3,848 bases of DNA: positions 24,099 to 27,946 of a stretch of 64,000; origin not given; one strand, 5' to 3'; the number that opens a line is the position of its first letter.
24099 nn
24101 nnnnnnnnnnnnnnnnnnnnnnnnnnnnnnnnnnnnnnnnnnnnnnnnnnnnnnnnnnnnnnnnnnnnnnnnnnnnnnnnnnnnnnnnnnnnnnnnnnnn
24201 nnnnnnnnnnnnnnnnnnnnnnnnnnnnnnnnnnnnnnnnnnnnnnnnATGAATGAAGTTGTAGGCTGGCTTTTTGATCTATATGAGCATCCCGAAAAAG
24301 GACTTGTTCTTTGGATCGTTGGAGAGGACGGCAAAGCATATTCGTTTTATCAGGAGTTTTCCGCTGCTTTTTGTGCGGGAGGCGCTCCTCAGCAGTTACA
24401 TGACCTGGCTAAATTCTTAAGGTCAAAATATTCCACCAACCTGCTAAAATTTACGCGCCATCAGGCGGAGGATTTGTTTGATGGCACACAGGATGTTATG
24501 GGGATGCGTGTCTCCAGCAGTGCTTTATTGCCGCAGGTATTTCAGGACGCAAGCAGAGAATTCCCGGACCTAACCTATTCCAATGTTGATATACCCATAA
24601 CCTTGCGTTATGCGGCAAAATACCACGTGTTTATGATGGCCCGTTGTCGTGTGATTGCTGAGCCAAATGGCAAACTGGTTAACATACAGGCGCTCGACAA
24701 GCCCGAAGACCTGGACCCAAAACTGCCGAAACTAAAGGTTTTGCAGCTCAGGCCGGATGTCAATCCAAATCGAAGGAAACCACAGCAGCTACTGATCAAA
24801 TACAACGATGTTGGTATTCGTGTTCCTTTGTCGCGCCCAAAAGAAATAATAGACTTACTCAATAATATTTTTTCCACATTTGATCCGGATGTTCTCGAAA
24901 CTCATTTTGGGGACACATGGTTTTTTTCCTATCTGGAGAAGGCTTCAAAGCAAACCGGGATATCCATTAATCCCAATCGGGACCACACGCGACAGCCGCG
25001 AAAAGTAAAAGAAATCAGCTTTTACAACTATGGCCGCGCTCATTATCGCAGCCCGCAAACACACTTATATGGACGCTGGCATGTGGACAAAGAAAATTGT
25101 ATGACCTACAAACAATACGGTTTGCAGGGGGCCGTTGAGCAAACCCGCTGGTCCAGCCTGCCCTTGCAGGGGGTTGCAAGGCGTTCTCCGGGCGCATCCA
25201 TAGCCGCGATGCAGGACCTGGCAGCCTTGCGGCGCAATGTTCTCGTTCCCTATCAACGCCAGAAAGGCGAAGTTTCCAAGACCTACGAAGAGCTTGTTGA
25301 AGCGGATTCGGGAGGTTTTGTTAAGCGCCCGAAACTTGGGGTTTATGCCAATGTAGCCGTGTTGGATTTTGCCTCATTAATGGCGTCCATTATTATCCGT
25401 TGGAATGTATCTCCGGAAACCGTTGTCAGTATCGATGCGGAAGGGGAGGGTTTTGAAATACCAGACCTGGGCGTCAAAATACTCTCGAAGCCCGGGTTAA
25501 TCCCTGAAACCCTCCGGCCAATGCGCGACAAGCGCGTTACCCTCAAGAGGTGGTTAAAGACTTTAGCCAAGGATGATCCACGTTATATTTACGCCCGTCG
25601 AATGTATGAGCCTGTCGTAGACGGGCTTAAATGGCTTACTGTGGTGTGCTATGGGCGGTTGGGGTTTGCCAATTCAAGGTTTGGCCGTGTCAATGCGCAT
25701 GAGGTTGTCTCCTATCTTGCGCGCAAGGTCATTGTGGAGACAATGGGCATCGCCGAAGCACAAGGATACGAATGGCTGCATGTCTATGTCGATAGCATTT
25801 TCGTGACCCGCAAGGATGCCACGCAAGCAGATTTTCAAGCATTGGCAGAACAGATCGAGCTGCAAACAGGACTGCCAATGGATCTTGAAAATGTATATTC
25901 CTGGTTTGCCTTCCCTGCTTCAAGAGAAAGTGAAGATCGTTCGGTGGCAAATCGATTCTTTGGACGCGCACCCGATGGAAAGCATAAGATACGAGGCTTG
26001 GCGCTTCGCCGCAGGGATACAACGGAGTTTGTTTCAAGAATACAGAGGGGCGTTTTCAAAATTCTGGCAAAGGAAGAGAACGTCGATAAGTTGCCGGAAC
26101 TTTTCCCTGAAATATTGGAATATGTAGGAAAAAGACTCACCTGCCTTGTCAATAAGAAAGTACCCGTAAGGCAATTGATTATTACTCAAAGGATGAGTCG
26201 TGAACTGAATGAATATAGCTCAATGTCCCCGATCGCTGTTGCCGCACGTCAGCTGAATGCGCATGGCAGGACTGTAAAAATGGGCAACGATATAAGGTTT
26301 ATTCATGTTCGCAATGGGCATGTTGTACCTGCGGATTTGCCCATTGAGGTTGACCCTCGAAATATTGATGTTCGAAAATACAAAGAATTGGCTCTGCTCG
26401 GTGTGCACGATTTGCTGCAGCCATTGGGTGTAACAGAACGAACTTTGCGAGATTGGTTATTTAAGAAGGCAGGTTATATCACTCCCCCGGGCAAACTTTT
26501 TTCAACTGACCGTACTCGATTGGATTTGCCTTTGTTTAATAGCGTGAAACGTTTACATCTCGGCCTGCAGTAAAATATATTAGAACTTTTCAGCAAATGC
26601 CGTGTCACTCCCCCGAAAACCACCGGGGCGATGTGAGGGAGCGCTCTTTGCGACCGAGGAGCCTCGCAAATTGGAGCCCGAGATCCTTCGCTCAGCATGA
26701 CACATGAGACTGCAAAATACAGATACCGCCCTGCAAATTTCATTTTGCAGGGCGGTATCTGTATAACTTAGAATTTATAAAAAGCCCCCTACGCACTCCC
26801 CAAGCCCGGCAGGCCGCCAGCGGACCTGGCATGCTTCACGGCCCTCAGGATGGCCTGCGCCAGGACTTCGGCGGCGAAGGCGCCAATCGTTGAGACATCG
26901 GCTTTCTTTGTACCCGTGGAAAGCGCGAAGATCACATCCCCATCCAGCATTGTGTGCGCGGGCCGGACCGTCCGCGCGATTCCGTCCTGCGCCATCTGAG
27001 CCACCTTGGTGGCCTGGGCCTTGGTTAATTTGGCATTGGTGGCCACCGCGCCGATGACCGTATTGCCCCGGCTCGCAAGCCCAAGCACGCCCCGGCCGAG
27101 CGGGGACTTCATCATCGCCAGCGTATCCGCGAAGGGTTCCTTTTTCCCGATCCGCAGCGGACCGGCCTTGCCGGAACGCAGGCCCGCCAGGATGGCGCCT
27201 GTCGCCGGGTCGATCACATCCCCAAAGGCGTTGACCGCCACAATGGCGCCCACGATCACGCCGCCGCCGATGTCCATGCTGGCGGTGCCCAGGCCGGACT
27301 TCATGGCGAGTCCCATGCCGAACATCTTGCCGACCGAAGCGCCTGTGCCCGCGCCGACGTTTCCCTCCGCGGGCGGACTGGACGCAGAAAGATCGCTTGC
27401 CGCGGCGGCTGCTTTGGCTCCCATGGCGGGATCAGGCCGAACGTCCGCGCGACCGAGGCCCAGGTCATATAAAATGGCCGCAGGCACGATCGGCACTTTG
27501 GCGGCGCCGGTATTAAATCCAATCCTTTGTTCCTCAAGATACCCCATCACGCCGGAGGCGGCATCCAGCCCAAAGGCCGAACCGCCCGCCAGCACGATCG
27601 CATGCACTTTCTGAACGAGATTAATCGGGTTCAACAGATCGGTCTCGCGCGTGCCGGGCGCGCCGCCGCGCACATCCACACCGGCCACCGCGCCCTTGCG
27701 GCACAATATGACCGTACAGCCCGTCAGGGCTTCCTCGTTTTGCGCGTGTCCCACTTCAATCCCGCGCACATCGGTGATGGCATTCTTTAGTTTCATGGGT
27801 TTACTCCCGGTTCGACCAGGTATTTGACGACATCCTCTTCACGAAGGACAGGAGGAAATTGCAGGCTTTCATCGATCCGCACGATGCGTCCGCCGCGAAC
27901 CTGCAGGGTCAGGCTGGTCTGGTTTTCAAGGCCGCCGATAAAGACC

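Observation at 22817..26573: Candidate SOS-inducible mutagenesis cassette built on an archaeal-type PolB2 in a bacterium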

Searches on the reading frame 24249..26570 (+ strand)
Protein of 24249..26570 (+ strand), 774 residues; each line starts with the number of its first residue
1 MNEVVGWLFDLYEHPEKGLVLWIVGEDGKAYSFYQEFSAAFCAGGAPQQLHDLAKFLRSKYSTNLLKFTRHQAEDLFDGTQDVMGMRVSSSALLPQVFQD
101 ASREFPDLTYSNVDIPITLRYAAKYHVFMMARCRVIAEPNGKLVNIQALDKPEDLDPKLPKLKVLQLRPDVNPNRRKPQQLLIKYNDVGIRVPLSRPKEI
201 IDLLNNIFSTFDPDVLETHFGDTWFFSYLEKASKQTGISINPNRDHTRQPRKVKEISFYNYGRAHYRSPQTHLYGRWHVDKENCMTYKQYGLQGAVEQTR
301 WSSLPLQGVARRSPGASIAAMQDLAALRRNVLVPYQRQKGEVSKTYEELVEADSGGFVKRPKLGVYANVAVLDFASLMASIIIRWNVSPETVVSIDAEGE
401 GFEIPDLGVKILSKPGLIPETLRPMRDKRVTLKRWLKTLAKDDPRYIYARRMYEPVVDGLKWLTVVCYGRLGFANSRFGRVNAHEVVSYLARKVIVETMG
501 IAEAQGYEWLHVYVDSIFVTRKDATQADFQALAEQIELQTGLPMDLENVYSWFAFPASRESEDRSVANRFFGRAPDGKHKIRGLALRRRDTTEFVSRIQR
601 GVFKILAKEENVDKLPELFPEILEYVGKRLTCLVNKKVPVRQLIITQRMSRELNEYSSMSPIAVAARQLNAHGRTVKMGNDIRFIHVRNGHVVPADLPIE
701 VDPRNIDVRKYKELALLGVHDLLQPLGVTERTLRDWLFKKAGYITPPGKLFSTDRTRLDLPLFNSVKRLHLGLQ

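Call 9: search_protein_families(library=pfam, proteins=[window:24249-26570:+], max_evalue=1)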
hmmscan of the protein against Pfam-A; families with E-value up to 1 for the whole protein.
window:24249-26570:+ (774 aa): 1 family
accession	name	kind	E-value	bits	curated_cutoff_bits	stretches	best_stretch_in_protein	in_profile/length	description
PF00136.26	DNA_pol_B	-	1.4e-27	97.1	23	1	326-690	23-411/453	DNA polymerase family B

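Call 10: search_protein_families(library=ncbifam, proteins=[window:24249-26570:+], max_evalue=1)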
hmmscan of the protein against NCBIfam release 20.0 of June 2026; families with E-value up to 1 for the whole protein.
window:24249-26570:+ (774 aa): 9 families
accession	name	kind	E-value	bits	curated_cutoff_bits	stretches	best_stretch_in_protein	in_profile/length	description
NF004416.0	PRK05761.1-2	equivalog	1.4e-84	284.8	516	1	7-714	2-637/665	type B DNA-directed DNA polymerase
NF004418.0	PRK05761.1-4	subfamily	9.6e-81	272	692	1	194-738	164-705/717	type B DNA-directed DNA polymerase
NF004417.0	PRK05761.1-3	equivalog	1.5e-46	158.8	780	1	299-734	427-852/858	DNA-directed DNA polymerase I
NF004419.0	PRK05761.1-5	equivalog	8.8e-38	129.8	1285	1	300-729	495-916/932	DNA-directed DNA polymerase I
NF004415.0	PRK05761.1-1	equivalog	2.8e-31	108.2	1289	1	354-728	495-859/883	DNA-directed DNA polymerase I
TIGR00592.1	pol2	superfamily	2.2e-26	92.3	239.95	1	354-691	801-1134/1176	DNA polymerase (pol2)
NF004421.0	PRK05762.1-2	equivalog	2.1e-22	79.3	570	1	306-692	370-750/795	DNA polymerase II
NF004422.0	PRK05762.1-4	equivalog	2.5e-15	55.9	1103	1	315-671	371-717/789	DNA polymerase II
NF004420.0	PRK05762.1-1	equivalog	3.9e-13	48.9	1435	1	332-684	377-722/783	DNA polymerase II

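Call 11: search_solved_structures(query=window:24249-26570:+, max_evalue=0.001, show_alignments=1)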
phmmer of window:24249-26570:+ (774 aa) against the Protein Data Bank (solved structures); distinct sequences matched with E-value up to 0.001: 54.
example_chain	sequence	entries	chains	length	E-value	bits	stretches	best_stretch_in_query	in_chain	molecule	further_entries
8s84_A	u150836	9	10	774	3.4e-35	124.7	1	304-737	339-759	DNA polymerase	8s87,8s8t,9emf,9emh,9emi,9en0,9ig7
4fm2_A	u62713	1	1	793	6.5e-35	123.8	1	300-732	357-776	DNA polymerase 1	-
4flt_A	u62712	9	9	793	9.4e-35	123.2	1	300-732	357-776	DNA polymerase 1 | Pyrococcus abyssi B family DNA polymerase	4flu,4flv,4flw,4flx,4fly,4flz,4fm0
6wya_A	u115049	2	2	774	1.4e-34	122.6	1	304-736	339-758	DNA polymerase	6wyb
2jgu_A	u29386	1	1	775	3.3e-34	121.4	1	295-734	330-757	DNA POLYMERASE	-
3a2f_A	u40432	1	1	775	7e-34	120.4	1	295-734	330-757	DNA polymerase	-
1wn7_A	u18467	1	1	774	8e-34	120.2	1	304-734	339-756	Family B DNA Polymerase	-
1wns_A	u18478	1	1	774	9.1e-34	120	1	304-734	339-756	DNA POLYMERASE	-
4k8z_A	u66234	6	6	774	9.1e-34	120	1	304-734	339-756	DNA polymerase | DNA polymerase,DNA polymerase,DNA polymerase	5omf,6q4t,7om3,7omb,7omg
5h12_A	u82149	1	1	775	1.5e-33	119.3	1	299-734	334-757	Deep Vent DNA Polymerase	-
9oat_A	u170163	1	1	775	1.5e-33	119.2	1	297-734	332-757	5-270, TNA polymerase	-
9oax_A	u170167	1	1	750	6.7e-33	117.1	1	297-704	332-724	5-270, TNA polymerase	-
5vu5_A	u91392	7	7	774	8.4e-33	116.8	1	304-734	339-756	DNA polymerase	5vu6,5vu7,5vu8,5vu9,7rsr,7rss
7tqw_A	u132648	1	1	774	1.1e-32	116.4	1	304-734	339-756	DNA polymerase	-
7rsu_A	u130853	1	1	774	1.1e-32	116.4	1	304-734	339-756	DNA polymerase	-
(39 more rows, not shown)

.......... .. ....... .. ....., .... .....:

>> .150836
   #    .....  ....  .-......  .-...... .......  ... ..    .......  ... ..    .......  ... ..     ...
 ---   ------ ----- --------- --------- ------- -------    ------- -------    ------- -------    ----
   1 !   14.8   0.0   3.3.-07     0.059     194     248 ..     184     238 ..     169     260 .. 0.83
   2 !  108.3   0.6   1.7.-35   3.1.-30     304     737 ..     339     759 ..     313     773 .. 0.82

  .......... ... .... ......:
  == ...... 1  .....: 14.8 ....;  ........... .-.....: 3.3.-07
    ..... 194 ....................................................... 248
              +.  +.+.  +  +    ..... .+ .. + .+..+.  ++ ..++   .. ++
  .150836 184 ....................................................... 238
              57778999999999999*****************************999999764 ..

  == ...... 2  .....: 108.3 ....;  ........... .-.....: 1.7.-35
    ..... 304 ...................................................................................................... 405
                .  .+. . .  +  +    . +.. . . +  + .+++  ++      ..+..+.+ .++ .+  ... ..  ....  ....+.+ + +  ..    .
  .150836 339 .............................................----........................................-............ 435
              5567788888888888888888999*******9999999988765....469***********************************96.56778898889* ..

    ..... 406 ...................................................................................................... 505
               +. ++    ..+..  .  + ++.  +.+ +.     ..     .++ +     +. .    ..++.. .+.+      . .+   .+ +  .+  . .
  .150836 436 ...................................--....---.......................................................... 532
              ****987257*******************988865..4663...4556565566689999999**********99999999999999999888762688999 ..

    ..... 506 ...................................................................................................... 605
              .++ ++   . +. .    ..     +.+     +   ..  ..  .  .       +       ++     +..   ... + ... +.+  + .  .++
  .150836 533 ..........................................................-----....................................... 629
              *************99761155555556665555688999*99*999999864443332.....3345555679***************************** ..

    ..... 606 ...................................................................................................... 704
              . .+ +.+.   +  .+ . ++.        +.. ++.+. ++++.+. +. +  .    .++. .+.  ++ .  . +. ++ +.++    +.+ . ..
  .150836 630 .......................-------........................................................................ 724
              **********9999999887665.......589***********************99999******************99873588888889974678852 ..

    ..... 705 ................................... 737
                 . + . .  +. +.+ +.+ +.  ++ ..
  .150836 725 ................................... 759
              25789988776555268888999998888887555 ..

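Call 14: find_homologous_proteins(query=window:24249-26570:+)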
Query window:24249-26570:+ (774 aa): 755 proteins with E <= 0.001 among 8000 candidates; the best 120 are listed.
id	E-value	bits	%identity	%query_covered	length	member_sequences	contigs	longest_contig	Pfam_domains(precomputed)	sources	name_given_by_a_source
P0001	0.0e+0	1782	100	100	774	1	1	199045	PF00136.27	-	-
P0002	0.0e+0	1449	80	100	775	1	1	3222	PF00136.27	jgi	jgi:DNA polymerase II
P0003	0.0e+0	1413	77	100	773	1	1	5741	PF00136.27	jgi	jgi:DNA polymerase-2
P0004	0.0e+0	1236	69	100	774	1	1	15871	PF00136.27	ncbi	-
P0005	0.0e+0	1189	66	100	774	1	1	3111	PF00136.27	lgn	-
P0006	0.0e+0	1072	60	100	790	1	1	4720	PF00136.27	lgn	-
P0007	0.0e+0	1035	59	100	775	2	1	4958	PF00136.27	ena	-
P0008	0.0e+0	1033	59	100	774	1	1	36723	PF00136.27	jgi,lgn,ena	-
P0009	0.0e+0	1031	58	100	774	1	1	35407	PF00136.27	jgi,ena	-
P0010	0.0e+0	1028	58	100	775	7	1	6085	PF00136.27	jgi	-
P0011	0.0e+0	1024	58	100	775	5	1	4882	PF00136.27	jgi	jgi:DNA polymerase-2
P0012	0.0e+0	1023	57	100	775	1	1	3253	PF00136.27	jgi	jgi:DNA polymerase-2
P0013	0.0e+0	1023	57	100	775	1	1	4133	PF00136.27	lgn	-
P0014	0.0e+0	1022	57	100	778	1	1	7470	PF00136.27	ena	-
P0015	0.0e+0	1021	59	100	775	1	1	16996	PF00136.27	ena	-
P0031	2.6e-295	1000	57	99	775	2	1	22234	PF00136.27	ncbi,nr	ncbi:MAG TPA: DNA polymerase domain-containing protein [Anaerolineales bacterium]|nr:DNA polymerase 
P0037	1.0e-293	994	57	100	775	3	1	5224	PF00136.27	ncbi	-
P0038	1.4e-293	994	56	100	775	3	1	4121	PF00136.27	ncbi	-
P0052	1.9e-289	980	57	100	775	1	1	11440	PF00136.27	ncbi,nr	ncbi:MAG TPA: DNA polymerase domain-containing protein [Anaerolineales bacterium]|nr:DNA polymerase 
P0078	5.6e-282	956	55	100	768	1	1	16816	PF00136.27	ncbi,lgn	-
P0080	2.3e-280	950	55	100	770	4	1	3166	PF00136.27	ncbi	-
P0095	6.4e-277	939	54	100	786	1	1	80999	PF00136.27,PF03104.26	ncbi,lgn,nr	ncbi:MAG: hypothetical protein JNM46_00280 [Anaerolineales bacterium]|nr:hypothetical protein [Anaer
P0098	1.1e-276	938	55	100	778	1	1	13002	PF00136.27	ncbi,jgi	ncbi:MAG TPA: DNA polymerase domain-containing protein [Anaerolineales bacterium]|jgi:DNA polymerase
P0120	1.6e-272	924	53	100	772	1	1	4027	PF00136.27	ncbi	-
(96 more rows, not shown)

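Call 39: find_related_loci(query=A2, collection=genome_contigs, flank=5000)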
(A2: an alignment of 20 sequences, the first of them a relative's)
Query A2 (774 aa) in genome_contigs; peptide patterns used: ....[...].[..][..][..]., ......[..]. (x = any residue, [..] = any of these).
98 stretches matched a pattern; 53 encode a relative of the query (tblastn E <= 1e-3); 52 distinct loci.
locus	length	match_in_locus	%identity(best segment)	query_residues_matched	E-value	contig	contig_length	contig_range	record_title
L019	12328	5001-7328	57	1-771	0e+0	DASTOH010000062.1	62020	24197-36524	MAG TPA_asm: Anaerolineales bacterium isolate SMAG_U2165 k141_778751, whole genome shotgun sequence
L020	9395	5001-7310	58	1-769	0e+0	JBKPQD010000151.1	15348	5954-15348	MAG: Chloroflexota bacterium isolate GS_EKS_MAG_00085 GS_EKS_000000241503, whole genome shotgun sequence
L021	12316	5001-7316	55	1-771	0e+0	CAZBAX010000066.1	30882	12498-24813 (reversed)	MAG TPA_asm: uncultured Anaerolinea sp. isolate SRP287051_co2_135 genome assembly, contig: NODE_3060_length_30882_cov_26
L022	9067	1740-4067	57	1-771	0e+0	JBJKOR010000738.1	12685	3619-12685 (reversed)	MAG: Anaerolineales bacterium isolate Bin_10 S1Ck127_615888_flag_1_multi_5.9952_len_12685, whole genome shotgun sequence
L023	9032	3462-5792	55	1-773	0e+0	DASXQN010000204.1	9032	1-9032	MAG TPA_asm: Anaerolineales bacterium isolate SMAG_U4614 k141_2819065, whole genome shotgun sequence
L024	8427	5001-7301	53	1-770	0e+0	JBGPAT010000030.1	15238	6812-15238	MAG: Anaerolineae bacterium isolate OBJ_0618_130150_122 k141_7187410_length_15238_cov_10.3783, whole genome shotgun sequ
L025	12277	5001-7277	52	6-771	0e+0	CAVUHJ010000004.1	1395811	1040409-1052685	MAG: uncultured Chloroflexia bacterium isolate MFD01872.bin.2.89 genome assembly, contig: contig_57144, whole genome sho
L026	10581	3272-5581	52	1-773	0e+0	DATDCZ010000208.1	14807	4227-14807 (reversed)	MAG TPA_asm: Anaerolineales bacterium isolate SMAG_U161 k141_44546, whole genome shotgun sequence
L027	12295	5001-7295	55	1-771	0e+0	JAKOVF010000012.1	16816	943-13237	MAG: Chloroflexota bacterium isolate JPNG_maxbin.044 k201_617096, whole genome shotgun sequence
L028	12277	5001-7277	51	6-771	0e+0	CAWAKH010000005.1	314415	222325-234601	MAG: uncultured Chloroflexia bacterium isolate MFD02416.bin.1.374 genome assembly, contig: contig_19034, whole genome sh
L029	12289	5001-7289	51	1-766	0e+0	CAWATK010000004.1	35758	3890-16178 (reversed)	MAG: uncultured Chloroflexia bacterium isolate MFD02809.bin.2.224 genome assembly, contig: contig_138429, whole genome s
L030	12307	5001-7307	53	1-771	0e+0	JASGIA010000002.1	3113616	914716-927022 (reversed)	MAG: Anaerolineales bacterium isolate 5N243 JMF-2111-06-0005.ont.bin.243_1, whole genome shotgun sequence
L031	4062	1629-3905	49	1-771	0e+0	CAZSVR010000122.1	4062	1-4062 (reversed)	MAG TPA_asm: uncultured Anaerolineaceae bacterium isolate SRP119689_co1_253 genome assembly, contig: NODE_38488_length_4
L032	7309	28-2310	50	1-770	0e+0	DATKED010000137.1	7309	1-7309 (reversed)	MAG TPA_asm: Anaerolineales bacterium isolate SMAG_U14490 k141_1171756, whole genome shotgun sequence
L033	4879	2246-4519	49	1-766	0e+0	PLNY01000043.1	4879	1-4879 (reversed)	MAG: Anaerolineae bacterium isolate fen_1070 73.20120800_E1D.55_contig_22921, whole genome shotgun sequence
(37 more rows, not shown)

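Call 64: list_cluster_members(proteins=[P0004, P0031, P0052, P0078, P0095, P0098, P0037, P0038, P0080, P0120])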
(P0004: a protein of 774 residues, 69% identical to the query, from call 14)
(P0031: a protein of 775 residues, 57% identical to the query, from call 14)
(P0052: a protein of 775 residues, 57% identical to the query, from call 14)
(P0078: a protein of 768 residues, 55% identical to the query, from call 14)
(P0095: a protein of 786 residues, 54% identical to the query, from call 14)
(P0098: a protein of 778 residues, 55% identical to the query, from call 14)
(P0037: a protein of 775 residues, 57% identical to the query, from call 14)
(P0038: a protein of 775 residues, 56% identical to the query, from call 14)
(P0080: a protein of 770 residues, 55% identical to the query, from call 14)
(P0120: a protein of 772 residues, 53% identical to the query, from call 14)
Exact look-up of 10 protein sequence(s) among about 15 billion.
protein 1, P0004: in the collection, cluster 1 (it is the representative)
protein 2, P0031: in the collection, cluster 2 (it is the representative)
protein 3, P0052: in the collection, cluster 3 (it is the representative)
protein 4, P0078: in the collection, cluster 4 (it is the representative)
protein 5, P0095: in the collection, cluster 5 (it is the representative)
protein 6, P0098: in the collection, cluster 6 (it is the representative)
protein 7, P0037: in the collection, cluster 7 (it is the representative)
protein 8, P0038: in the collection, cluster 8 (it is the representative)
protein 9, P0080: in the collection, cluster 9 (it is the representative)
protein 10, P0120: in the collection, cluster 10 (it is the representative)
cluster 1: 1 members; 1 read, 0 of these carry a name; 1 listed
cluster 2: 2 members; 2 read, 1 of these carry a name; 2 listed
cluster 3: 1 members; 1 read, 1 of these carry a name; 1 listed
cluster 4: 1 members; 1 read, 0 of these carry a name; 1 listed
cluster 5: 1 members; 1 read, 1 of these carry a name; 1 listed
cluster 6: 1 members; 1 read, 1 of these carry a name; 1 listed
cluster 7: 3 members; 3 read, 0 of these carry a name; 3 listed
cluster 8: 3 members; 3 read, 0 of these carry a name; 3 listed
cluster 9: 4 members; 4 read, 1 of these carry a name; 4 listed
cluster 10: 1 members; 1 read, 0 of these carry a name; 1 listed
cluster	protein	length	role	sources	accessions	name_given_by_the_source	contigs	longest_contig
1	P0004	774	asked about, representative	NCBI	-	-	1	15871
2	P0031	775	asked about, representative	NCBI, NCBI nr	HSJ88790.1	MAG TPA: DNA polymerase domain-containing protein [Anaerolineales bacterium] | DNA polymerase domain-containing protein [Anaerolineales bacterium]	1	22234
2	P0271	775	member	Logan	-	-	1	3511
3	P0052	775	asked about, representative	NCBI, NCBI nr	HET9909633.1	MAG TPA: DNA polymerase domain-containing protein [Anaerolineales bacterium] | DNA polymerase domain-containing protein [Anaerolineales bacterium]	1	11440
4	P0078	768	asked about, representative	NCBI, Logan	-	-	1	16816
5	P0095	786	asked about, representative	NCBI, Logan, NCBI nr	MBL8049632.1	MAG: hypothetical protein JNM46_00280 [Anaerolineales bacterium] | hypothetical protein [Anaerolineales bacterium]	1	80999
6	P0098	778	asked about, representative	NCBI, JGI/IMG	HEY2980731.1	MAG TPA: DNA polymerase domain-containing protein [Anaerolineales bacterium] | DNA polymerase-2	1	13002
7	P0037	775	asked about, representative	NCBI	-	-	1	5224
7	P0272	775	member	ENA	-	-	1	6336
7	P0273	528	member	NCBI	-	-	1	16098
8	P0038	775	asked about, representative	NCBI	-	-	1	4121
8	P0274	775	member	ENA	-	-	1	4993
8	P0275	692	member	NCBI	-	-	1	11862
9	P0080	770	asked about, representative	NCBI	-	-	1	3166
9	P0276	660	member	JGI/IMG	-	DNA polymerase-2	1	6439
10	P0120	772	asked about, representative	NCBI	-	-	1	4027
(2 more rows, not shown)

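Call 73: find_encoding_contigs(protein=P0004, flank=4000, max_places=2)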
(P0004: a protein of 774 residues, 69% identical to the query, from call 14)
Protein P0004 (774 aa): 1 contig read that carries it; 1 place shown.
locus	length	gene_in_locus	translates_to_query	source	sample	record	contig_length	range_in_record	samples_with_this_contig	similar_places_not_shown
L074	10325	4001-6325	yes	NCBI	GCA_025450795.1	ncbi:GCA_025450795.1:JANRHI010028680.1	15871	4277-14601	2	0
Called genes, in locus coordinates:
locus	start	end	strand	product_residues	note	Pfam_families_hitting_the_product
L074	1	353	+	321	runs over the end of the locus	-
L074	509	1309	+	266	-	PF04871:Uso1_p115_C (faint)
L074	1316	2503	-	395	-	PF01266:DAO (faint), PF01494:FAD_binding_3, PF01946:Thi4 (faint), PF07992:Pyr_redox_2 (faint), PF13738:Pyr_redox_3 (faint)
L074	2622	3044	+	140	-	PF00196:GerE, PF04545:Sigma70_r4 (faint)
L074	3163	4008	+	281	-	-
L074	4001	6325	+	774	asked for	PF00136:DNA_pol_B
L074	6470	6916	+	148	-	PF01582:TIR, PF13676:TIR_2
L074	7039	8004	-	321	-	PF00072:Response_reg, PF00990:GGDEF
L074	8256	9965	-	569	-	PF00990:GGDEF (faint)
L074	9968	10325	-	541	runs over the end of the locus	?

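Call 74: find_encoding_contigs(protein=P0003, flank=4000, max_places=2)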
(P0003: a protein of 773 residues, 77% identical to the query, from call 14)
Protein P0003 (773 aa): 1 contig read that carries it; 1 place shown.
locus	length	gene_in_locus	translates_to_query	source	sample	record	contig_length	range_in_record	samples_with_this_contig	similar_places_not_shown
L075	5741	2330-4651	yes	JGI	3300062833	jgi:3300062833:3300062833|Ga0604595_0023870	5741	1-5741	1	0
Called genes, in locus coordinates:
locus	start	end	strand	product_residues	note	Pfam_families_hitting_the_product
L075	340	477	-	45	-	-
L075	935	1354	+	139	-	PF00196:GerE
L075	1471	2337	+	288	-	-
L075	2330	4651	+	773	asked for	PF00136:DNA_pol_B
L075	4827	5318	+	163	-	-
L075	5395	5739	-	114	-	?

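Call 101: search_protein_families(library=padloc, proteins=[window:24249-26570:+], max_evalue=0.001)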
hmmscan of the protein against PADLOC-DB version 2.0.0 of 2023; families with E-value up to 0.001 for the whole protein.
window:24249-26570:+ (774 aa): 1 family
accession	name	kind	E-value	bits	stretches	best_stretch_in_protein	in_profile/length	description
PDLC03707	HEase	-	3.2e-21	72.2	1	459-740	1382-1649/1671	homing endonuclease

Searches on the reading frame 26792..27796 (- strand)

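Call 70: search_protein_families(library=ncbifam, proteins=[window:26792-27796:-], max_evalue=0.00001)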
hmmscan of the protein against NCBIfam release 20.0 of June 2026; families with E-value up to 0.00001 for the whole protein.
window:26792-27796:- (335 aa): 0 families

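Call 94: search_protein_families(library=pfam, proteins=[window:26792-27796:-], max_evalue=0.01)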
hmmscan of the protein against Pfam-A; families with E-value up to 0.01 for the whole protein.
window:26792-27796:- (335 aa): 1 family
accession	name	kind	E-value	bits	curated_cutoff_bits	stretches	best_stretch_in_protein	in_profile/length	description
PF03576.19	Peptidase_S58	-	5.3e-52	177.7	23.9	1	5-328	1-301/307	Peptidase family S58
